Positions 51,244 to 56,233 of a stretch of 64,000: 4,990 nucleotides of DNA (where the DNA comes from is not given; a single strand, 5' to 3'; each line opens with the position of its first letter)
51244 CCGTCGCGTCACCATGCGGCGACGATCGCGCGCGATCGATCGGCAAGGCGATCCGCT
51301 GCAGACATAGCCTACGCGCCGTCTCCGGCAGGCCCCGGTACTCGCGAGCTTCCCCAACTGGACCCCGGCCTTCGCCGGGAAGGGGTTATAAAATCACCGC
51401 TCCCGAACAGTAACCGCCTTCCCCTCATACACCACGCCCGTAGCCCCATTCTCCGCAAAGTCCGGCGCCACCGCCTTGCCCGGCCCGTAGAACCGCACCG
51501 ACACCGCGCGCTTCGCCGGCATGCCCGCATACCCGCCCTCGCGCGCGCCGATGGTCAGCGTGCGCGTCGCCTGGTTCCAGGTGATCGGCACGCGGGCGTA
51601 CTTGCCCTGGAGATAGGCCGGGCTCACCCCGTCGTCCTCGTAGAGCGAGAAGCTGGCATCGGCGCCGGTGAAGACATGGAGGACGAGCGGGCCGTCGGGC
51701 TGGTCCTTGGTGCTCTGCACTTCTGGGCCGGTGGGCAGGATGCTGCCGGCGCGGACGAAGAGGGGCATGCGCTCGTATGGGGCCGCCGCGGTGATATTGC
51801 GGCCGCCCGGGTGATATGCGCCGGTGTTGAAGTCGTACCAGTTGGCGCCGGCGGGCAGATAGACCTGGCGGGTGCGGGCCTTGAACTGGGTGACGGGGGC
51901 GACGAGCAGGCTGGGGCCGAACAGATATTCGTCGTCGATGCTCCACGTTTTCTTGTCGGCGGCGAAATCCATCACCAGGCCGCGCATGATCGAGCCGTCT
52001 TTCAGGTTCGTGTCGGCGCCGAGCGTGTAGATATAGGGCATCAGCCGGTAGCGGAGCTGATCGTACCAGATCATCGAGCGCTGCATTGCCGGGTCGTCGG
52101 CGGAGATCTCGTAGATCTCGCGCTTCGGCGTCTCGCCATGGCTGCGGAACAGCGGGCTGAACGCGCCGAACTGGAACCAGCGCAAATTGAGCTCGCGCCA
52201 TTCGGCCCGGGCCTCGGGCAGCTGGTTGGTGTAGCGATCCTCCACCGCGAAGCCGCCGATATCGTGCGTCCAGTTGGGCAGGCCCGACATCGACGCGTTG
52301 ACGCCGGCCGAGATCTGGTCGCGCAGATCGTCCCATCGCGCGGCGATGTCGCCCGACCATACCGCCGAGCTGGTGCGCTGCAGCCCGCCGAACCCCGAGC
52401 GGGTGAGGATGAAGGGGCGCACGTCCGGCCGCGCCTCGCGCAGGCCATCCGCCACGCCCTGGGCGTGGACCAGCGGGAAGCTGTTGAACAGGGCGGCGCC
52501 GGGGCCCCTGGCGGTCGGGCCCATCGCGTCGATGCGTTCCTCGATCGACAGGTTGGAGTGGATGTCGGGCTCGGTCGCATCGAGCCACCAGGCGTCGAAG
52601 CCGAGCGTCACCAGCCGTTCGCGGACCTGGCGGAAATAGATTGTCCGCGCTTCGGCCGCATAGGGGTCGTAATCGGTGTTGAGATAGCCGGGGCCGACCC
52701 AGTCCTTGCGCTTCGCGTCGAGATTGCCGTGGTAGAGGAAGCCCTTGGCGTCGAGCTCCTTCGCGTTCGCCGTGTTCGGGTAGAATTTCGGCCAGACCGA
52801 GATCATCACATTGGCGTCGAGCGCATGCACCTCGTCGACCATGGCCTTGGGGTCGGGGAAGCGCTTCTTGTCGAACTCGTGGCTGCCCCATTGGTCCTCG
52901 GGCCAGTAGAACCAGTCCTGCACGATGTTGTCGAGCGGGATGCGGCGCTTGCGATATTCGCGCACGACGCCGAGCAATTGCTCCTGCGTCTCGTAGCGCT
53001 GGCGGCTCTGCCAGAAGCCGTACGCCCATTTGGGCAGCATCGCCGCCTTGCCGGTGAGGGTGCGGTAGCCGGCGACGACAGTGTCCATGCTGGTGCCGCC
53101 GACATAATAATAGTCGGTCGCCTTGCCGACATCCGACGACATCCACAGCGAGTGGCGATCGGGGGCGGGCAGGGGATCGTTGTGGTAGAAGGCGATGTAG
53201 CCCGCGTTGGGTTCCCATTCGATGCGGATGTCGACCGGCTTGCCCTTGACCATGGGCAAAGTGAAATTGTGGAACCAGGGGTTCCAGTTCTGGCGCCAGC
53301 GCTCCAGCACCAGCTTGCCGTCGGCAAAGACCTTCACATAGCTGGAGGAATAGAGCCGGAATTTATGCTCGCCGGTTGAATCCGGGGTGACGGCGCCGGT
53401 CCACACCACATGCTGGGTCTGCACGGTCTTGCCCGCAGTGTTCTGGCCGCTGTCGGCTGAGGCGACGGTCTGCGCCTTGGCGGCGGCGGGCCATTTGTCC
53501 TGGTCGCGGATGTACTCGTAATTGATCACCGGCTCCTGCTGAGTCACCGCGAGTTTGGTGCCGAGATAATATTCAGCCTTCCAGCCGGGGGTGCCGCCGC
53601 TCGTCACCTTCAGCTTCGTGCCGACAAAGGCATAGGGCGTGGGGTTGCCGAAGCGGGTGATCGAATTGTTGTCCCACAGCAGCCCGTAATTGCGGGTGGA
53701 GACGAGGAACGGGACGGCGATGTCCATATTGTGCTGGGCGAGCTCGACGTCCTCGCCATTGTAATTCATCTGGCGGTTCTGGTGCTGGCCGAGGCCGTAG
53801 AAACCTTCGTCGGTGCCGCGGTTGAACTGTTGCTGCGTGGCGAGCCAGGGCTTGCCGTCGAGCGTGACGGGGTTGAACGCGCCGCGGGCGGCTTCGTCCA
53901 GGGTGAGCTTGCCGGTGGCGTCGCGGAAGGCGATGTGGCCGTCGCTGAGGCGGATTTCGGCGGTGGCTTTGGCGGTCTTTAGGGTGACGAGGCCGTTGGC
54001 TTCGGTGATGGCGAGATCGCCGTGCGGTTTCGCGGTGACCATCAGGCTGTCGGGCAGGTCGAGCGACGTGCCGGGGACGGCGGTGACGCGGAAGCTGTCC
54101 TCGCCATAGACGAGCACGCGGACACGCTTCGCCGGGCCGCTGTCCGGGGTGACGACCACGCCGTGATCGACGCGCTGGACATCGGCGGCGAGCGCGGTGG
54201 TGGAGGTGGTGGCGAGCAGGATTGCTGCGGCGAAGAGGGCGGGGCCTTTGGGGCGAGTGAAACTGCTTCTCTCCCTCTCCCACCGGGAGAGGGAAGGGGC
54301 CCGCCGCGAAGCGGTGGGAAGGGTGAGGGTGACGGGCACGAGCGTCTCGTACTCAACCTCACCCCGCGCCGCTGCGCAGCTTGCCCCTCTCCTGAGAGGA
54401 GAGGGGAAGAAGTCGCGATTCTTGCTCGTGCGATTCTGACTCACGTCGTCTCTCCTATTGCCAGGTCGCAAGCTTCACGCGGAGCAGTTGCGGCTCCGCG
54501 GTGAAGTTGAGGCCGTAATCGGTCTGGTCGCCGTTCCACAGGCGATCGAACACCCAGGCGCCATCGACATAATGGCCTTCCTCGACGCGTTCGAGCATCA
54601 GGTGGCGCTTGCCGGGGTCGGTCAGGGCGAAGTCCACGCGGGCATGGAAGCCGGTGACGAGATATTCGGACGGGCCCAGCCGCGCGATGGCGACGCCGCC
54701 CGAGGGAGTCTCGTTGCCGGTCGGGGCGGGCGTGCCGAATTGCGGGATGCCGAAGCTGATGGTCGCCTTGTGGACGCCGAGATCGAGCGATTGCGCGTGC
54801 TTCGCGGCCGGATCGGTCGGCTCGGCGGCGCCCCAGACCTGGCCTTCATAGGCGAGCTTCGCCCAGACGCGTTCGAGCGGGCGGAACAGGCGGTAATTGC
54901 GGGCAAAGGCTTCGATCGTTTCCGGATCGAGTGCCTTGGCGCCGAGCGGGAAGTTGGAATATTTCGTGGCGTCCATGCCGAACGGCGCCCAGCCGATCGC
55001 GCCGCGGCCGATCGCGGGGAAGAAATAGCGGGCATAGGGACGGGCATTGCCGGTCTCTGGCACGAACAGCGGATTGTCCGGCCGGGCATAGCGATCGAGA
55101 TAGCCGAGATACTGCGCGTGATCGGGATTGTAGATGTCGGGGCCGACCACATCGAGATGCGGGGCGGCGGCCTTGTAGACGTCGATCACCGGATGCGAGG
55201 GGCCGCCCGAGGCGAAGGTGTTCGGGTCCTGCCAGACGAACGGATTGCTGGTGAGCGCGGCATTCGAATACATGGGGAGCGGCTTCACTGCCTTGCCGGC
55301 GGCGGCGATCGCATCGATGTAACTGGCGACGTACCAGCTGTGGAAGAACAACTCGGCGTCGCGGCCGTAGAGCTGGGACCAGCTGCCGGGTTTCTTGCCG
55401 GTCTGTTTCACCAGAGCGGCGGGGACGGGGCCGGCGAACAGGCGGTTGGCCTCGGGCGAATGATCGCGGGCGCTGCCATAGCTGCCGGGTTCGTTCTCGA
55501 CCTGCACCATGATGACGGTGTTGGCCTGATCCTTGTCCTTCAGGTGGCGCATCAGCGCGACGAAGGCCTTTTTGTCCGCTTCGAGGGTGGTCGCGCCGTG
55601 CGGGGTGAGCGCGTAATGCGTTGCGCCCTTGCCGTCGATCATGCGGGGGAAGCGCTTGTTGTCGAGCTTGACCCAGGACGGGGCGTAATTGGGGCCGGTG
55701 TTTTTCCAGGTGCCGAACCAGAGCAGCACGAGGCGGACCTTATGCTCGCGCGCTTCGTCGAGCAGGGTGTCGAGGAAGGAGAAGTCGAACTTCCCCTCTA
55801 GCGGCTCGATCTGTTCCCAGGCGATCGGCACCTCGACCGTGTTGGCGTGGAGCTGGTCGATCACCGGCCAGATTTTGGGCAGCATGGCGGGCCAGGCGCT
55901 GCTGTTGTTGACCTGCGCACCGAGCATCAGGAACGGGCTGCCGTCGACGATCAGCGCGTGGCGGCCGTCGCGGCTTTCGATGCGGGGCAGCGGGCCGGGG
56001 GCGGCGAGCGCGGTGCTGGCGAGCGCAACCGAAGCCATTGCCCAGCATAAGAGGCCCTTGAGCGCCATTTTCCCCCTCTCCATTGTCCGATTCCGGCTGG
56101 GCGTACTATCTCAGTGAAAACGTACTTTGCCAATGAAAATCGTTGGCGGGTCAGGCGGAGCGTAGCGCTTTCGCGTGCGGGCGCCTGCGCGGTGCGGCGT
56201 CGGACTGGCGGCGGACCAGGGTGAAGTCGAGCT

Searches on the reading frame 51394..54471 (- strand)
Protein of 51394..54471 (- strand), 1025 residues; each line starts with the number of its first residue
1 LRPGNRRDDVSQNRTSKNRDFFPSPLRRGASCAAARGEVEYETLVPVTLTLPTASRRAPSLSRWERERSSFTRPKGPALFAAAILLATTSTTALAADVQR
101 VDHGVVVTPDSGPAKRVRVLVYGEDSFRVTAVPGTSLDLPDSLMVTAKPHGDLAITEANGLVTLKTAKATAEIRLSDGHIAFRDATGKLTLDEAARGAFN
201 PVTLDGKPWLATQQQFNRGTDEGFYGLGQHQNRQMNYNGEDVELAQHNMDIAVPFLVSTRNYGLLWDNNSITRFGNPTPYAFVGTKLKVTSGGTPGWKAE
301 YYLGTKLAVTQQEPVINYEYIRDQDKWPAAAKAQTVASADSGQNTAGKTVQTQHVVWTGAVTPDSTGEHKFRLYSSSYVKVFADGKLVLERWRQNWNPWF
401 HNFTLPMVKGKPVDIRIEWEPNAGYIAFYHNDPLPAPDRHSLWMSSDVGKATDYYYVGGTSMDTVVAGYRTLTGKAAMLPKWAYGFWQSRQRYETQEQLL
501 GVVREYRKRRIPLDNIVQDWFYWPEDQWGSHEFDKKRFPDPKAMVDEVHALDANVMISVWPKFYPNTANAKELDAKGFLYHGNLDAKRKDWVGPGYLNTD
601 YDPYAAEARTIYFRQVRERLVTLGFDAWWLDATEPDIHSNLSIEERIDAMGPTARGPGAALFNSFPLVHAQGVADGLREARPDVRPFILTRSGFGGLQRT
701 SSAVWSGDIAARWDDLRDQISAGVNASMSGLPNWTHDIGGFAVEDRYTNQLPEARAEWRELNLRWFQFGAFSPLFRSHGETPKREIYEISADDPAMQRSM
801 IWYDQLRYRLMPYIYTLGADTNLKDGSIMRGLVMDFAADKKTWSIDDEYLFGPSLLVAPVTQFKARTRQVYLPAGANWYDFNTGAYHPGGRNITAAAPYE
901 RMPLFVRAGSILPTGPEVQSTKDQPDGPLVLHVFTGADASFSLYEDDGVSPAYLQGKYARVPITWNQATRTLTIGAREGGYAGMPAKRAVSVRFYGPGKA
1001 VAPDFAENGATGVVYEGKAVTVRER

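Call 107: search_protein_families(library=pfam, proteins=[window:51394-54471:-], max_evalue=0.01)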
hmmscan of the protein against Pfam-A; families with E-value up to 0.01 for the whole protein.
window:51394-54471:- (1025 aa): 5 families
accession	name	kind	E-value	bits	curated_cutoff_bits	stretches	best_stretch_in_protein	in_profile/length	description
PF01055.32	Glyco_hydro_31_2nd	-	8.8e-94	314.9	23.5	1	477-817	2-328/328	Glycosyl hydrolases family 31 TIM-barrel domain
PF21365.3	Glyco_hydro_31_3rd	-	3.3e-29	101.6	24.4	1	827-912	3-87/87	Glycosyl hydrolase family 31 C-terminal domain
PF17137.9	DUF5110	-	5.4e-25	87.7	27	1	928-996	1-70/71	Domain of unknown function (DUF5110)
PF13802.12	Gal_mutarotas_2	-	2.4e-13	51.2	27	1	117-274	2-183/184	Glycosyl hydrolase 31 N-terminal galactose mutarotase-like domain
PF07691.17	PA14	-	7.9e-10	39.1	24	1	334-419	25-118/147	PA14 domain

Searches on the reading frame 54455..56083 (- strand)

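Call 107: search_protein_families(library=pfam, proteins=[window:54455-56083:-], max_evalue=0.01)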
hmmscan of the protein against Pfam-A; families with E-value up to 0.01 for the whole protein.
window:54455-56083:- (542 aa): 3 families
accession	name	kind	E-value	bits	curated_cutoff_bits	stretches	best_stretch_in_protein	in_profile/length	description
PF18120.7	DUF5597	-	5.9e-39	133.7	23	1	393-528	1-133/133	Domain of unknown function (DUF5597)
PF02449.21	Glyco_hydro_42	-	8.4e-09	35.7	21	1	75-216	19-154/376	Beta-galactosidase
PF01301.25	Glyco_hydro_35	-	3.8e-06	27.2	27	0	44-102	2-60/319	Glycosyl hydrolases family 35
